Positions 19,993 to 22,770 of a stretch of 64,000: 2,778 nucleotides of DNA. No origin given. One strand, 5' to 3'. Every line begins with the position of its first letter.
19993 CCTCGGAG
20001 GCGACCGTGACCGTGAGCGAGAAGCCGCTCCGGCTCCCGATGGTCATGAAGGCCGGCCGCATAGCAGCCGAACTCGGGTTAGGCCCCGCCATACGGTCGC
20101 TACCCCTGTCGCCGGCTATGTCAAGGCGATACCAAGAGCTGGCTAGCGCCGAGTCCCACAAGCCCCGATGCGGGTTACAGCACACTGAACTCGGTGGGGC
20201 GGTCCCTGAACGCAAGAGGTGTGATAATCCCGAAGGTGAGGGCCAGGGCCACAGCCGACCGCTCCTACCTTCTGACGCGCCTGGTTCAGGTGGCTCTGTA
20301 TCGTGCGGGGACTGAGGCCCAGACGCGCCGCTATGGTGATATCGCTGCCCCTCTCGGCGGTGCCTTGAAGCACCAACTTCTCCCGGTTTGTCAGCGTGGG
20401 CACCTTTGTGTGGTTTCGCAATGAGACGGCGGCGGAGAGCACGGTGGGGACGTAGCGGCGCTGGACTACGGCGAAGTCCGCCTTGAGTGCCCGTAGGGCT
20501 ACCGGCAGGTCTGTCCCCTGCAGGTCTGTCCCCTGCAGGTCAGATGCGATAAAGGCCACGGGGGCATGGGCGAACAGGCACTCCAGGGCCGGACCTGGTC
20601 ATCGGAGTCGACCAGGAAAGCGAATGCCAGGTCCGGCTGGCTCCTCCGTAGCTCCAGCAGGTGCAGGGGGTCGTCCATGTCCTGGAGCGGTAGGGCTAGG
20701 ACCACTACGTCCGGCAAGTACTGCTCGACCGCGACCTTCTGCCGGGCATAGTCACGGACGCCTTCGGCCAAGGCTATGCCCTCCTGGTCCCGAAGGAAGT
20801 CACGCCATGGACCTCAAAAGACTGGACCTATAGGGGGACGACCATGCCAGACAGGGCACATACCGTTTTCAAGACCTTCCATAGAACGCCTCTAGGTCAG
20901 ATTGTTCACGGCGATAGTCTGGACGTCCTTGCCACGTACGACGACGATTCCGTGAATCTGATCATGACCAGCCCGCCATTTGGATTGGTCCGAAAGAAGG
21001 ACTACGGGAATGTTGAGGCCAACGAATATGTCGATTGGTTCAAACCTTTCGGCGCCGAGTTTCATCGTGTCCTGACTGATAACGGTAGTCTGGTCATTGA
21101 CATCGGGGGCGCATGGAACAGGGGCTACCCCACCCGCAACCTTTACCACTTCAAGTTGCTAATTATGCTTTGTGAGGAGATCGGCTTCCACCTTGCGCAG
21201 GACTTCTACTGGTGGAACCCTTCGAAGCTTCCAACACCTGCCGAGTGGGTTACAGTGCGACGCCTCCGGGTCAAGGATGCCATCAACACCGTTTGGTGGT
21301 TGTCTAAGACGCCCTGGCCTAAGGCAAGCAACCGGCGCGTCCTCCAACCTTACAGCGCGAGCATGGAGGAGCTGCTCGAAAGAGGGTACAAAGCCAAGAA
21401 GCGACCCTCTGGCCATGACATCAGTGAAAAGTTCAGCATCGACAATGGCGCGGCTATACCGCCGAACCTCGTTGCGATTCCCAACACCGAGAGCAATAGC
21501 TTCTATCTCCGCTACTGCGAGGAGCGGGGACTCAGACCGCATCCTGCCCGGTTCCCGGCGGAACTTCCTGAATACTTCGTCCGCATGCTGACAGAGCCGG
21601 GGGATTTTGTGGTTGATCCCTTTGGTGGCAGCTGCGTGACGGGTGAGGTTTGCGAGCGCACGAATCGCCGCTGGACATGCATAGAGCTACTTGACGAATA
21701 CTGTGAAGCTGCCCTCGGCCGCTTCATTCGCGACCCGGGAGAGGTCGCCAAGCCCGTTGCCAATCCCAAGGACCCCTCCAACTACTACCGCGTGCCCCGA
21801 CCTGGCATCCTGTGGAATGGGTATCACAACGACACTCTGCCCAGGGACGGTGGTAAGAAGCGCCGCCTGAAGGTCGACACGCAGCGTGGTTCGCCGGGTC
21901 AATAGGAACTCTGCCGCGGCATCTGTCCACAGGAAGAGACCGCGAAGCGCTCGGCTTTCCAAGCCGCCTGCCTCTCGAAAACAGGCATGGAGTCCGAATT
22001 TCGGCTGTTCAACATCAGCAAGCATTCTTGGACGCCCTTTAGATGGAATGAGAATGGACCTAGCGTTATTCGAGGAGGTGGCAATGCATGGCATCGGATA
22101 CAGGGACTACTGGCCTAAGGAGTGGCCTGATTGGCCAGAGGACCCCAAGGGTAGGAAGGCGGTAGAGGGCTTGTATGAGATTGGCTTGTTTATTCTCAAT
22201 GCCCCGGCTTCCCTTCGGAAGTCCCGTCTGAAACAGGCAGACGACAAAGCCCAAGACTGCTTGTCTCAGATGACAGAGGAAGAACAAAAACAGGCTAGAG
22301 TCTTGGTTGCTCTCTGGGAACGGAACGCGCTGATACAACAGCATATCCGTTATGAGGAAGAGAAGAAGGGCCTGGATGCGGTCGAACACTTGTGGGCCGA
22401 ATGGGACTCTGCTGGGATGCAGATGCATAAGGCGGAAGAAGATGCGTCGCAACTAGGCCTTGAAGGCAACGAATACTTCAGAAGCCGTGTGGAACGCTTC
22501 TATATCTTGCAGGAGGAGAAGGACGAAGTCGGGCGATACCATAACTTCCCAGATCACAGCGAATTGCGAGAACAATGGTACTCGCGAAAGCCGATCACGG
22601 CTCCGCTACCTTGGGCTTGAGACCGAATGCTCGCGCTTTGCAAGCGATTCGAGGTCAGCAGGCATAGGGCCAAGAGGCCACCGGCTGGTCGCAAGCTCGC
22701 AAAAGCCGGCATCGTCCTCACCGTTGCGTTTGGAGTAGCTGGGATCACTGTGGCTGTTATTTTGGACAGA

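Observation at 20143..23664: Low-GC methyltransferase islet with two unknown genes beside a decayed response regulator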

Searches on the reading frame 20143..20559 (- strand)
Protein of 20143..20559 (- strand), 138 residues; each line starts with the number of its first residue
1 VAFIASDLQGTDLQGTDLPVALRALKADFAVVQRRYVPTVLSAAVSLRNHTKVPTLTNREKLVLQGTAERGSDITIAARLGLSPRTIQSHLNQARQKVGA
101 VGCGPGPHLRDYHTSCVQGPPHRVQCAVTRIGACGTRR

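Call 3: search_protein_families(library=pfam, proteins=[window:20143-20559:-], max_evalue=0.1)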
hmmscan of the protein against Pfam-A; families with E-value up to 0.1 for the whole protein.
window:20143-20559:- (138 aa): 8 families
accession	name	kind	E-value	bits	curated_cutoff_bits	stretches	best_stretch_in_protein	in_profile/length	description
PF00196.25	GerE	-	4.1e-09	36.4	23.5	1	55-100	2-47/57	Bacterial regulatory proteins, luxR family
PF08281.18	Sigma70_r4_2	-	0.00012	22.1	25.7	1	76-97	32-53/54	Sigma-70, region 4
PF13730.12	HTH_36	-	0.0012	19.1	25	1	75-97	30-52/55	Helix-turn-helix domain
PF04967.18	HTH_10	-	0.0035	17.6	23.1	1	76-98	29-51/53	HTH DNA binding domain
PF04545.22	Sigma70_r4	-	0.0058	16.6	24.1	1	55-98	4-48/50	Sigma-70, region 4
PF13551.12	HTH_29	-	0.034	14.7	28.1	1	64-97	5-39/64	Winged helix-turn helix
PF13384.12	HTH_23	-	0.043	14.1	24.6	1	63-92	10-39/50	Homeodomain-like domain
PF13518.12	HTH_28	-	0.095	13.3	25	0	72-96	14-38/52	Helix-turn-helix domain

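Call 38: search_solved_structures(query=window:20146-20559:-, max_evalue=0.01, show_alignments=1)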
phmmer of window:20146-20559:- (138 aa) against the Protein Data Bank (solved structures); distinct sequences matched with E-value up to 0.01: 1.
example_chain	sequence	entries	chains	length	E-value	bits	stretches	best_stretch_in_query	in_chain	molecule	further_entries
1fse_A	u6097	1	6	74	0.0021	21.3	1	52-103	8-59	GERE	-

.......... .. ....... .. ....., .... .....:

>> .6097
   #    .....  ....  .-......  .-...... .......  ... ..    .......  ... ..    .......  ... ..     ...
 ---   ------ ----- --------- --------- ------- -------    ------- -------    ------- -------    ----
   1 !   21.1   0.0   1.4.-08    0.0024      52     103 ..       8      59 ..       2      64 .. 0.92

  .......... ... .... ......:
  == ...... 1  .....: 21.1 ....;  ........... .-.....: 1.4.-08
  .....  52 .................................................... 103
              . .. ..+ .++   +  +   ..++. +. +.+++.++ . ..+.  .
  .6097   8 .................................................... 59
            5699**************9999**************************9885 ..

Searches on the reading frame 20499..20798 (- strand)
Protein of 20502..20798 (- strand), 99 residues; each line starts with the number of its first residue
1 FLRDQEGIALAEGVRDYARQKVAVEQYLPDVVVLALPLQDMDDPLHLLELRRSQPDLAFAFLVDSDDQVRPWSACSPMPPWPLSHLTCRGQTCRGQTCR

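Call 3: search_protein_families(library=pfam, proteins=[window:20499-20771:-], max_evalue=0.1)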
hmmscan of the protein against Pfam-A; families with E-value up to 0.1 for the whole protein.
window:20499-20771:- (90 aa): 0 families

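Call 37: search_solved_structures(query=window:20502-20798:-, max_evalue=1, show_alignments=2)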
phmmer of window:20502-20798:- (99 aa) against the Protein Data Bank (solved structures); distinct sequences matched with E-value up to 1: 1.
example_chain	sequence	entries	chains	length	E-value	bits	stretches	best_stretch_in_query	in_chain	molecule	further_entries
9bk7_A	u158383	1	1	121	0.22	14.8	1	14-59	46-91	SHRT_binder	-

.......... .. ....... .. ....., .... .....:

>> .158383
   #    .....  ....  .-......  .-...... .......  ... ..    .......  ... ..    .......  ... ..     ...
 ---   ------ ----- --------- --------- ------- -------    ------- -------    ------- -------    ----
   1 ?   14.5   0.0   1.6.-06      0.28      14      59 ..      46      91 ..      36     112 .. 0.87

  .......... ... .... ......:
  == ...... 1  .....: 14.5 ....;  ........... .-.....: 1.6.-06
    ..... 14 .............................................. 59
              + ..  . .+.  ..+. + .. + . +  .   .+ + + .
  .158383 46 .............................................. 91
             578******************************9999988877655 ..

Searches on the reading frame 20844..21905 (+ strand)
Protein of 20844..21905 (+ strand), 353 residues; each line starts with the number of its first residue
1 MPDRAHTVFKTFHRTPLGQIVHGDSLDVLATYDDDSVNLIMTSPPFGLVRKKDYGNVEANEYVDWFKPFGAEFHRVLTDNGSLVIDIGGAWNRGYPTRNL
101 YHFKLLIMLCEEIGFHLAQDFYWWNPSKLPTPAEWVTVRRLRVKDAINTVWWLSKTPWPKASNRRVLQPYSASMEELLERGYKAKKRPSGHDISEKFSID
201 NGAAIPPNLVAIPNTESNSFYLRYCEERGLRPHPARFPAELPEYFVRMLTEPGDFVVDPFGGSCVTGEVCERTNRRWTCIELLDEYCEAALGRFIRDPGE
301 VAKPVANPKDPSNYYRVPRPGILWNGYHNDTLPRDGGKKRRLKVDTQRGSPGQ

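Call 3: search_protein_families(library=pfam, proteins=[window:20844-21905:+], max_evalue=0.1)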
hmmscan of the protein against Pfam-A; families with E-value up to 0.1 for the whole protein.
window:20844-21905:+ (353 aa): 2 families
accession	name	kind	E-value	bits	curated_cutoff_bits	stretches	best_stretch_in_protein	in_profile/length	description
PF01555.25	N6_N4_Mtase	-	2.9e-39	135.7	26.7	1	37-290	1-219/221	DNA methylase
PF18648.8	ADPRTs_Tse2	-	0.068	14.2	26.6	0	160-214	47-101/137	Tse2 ADP-ribosyltransferase toxin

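Call 4: search_protein_families(library=padloc, proteins=[window:20844-21905:+], max_evalue=0.1)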
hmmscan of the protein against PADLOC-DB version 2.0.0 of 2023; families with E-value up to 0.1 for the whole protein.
window:20844-21905:+ (353 aa): 57 families (the best 25 are shown)
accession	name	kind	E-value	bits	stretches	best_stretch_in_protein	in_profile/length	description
PDLC03323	MTase_II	-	8e-120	397.9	1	11-296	8-296/330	Type II methyltransferase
PDLC03387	MTase_II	-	3.3e-32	109.8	2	106-295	132-276/289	Type II methyltransferase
PDLC03371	MTase_II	-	8.1e-26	89.1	1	17-294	10-252/260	Type II methyltransferase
PDLC03299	MTase_II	-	1.2e-24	85.4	2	223-294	187-257/296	Type II methyltransferase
PDLC03353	MTase_II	-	8.3e-23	79.2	1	18-293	10-249/260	Type II methyltransferase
PDLC03350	MTase_II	-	4.5e-20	70.3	2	17-125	56-159/312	Type II methyltransferase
PDLC03230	MTase_II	-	4.5e-18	63.6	1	8-300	26-288/360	Type II methyltransferase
PDLC03238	MTase_II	-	2.2e-17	61.2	2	10-92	116-201/428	Type II methyltransferase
PDLC03251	MTase_II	-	2.4e-17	61.1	2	231-294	203-266/282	Type II methyltransferase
PDLC03228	MTase_II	-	1.2e-16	59.3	2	229-295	140-206/227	Type II methyltransferase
PDLC03265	MTase_II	-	2e-16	58.4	2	20-85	27-96/333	Type II methyltransferase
PDLC03738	oMTase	-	7.2e-15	52.6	2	223-294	194-265/376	orphan methyltransferase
PDLC03216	MTase_II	-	9.2e-15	52.5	2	226-294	187-255/364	Type II methyltransferase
PDLC03260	MTase_II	-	3.6e-14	50.4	2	232-288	245-301/349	Type II methyltransferase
PDLC03295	MTase_II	-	5e-14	50.5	2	20-89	6-77/292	Type II methyltransferase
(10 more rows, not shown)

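Call 6: search_protein_families(library=ncbifam, proteins=[window:20844-21905:+], max_evalue=0.1)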
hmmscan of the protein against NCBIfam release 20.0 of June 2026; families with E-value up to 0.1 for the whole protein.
window:20844-21905:+ (353 aa): 3 families
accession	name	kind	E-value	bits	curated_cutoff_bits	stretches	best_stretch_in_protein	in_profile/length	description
NF008572.0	PRK11524.1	equivalog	1.1e-18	67.4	292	2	19-85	16-84/294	adenine-specific DNA-methyltransferase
NF010253.0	PRK13699.1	subfamily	9e-17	61.5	244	2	228-298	139-209/226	DNA methyltransferase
NF050803.1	DnaMtaseCcrMCaul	equivalog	2.9e-13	49.4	830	2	225-295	178-248/350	adenine-specific DNA-methyltransferase CcrM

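Call 7: search_protein_families(library=phrogs, proteins=[window:20844-21905:+], max_evalue=0.1)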
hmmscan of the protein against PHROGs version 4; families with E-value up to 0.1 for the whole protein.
window:20844-21905:+ (353 aa): 12 families
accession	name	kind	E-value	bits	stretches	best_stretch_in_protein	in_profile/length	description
phrog_67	-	other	5.2e-42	145.8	1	17-308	123-357/743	DNA methyltransferase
phrog_498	-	other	1.6e-19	70.9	1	27-306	213-432/633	DNA methyltransferase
phrog_3008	-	other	6e-15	56.2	1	230-296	147-213/244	DNA methyltransferase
phrog_6025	-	other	9.9e-13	49.1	1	19-102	13-87/192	DNA methyltransferase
phrog_12517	-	unknown function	2.9e-09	37.5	2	19-126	161-271/316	-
phrog_18293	-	other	7.6e-09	36.5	1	231-294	44-107/119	methyltransferase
phrog_8769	-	other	4.3e-07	30.7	1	245-294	4-53/71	methyltransferase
phrog_18146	-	other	0.0001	22.4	0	19-57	256-292/452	DNA methyltransferase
phrog_23085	-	unknown function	0.00012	22.7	1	232-302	43-113/138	-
phrog_12862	-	unknown function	0.00031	21.7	1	19-85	4-63/149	-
phrog_23148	-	unknown function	0.00061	20.9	1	232-295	84-147/165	-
phrog_6952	-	other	0.024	15.5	1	233-288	114-169/181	DNA methyltransferase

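Call 34: search_solved_structures(query=window:20844-21902:+, max_evalue=0.001, show_alignments=1)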
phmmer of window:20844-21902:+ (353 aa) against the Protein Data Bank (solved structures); distinct sequences matched with E-value up to 0.001: 11.
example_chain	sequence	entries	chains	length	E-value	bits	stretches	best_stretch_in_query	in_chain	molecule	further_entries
1boo_A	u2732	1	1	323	2e-108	366.1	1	12-296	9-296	PROTEIN (N-4 CYTOSINE-SPECIFIC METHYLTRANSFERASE PVU II)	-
2zie_A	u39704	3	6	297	4.7e-17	65.3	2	229-298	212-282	Putative modification methylase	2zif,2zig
1nw8_A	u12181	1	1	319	5.1e-13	52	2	24-94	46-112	MODIFICATION METHYLASE RSRI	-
1eg2_A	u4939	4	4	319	5.9e-13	51.8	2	24-94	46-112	MODIFICATION METHYLASE RSRI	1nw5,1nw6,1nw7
6pbd_A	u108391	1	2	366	6.4e-12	48.4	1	229-295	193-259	Modification methylase CcrMI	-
8urk_A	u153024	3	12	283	1.1e-08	37.8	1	232-291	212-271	Methyltransferase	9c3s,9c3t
9c3u_A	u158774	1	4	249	2.2e-08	36.8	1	232-291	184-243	Methyltransferase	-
5hfj_A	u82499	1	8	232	5.4e-08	35.5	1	232-293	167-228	Adenine specific DNA methyltransferase (DpnA)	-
5hek_A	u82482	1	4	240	5.9e-08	35.4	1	232-293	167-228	Adenine specific DNA methyltransferase (DpnA)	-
8s9n_A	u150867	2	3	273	4.3e-07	32.5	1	231-286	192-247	DNA cytosine-N4 methyltransferase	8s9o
8s9m_A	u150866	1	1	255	4.6e-07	32.4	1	231-286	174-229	DNA cytosine-N4 methyltransferase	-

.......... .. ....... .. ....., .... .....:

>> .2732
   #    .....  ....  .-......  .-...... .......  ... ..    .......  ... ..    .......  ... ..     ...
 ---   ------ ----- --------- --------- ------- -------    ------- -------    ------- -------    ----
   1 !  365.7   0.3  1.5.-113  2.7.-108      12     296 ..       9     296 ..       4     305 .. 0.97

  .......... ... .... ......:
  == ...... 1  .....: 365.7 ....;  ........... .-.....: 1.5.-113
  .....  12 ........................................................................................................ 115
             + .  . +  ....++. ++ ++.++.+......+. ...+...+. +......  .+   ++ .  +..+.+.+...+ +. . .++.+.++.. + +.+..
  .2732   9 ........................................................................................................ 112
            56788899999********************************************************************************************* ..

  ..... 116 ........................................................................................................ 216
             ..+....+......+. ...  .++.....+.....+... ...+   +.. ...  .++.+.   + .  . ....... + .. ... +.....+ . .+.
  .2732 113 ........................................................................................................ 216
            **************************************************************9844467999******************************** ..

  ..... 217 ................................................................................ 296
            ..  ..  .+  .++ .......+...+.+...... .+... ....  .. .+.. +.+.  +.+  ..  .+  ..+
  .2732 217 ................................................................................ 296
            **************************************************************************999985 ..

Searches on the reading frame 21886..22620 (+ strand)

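Call 3: search_protein_families(library=pfam, proteins=[window:21886-22620:+], max_evalue=0.1)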
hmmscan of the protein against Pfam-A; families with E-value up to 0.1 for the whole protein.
window:21886-22620:+ (244 aa): 2 families
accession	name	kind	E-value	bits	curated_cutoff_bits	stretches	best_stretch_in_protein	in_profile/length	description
PF10077.14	DUF2314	-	0.071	13.7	22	1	114-171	3-57/134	Uncharacterized protein conserved in bacteria (DUF2314)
PF18528.7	Ret2_MD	-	0.076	13.9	26.4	0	129-179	1-51/93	RNA editing 3' terminal uridylyl transferase 2 middle domain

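Call 4: search_protein_families(library=padloc, proteins=[window:21886-22620:+], max_evalue=0.1)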
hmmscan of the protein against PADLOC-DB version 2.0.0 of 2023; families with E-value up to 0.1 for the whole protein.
window:21886-22620:+ (244 aa): 0 families

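Call 6: search_protein_families(library=ncbifam, proteins=[window:21886-22620:+], max_evalue=0.1)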
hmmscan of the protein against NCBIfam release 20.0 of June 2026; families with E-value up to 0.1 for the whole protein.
window:21886-22620:+ (244 aa): 1 family
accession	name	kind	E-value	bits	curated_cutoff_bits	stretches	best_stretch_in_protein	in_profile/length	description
TIGR03607.1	TIGR03607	subfamily_domain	0.043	12.8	262.45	1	106-190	386-468/732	patatin-like protein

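Call 7: search_protein_families(library=phrogs, proteins=[window:21886-22620:+], max_evalue=0.1)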
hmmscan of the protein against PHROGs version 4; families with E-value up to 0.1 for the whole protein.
window:21886-22620:+ (244 aa): 0 families
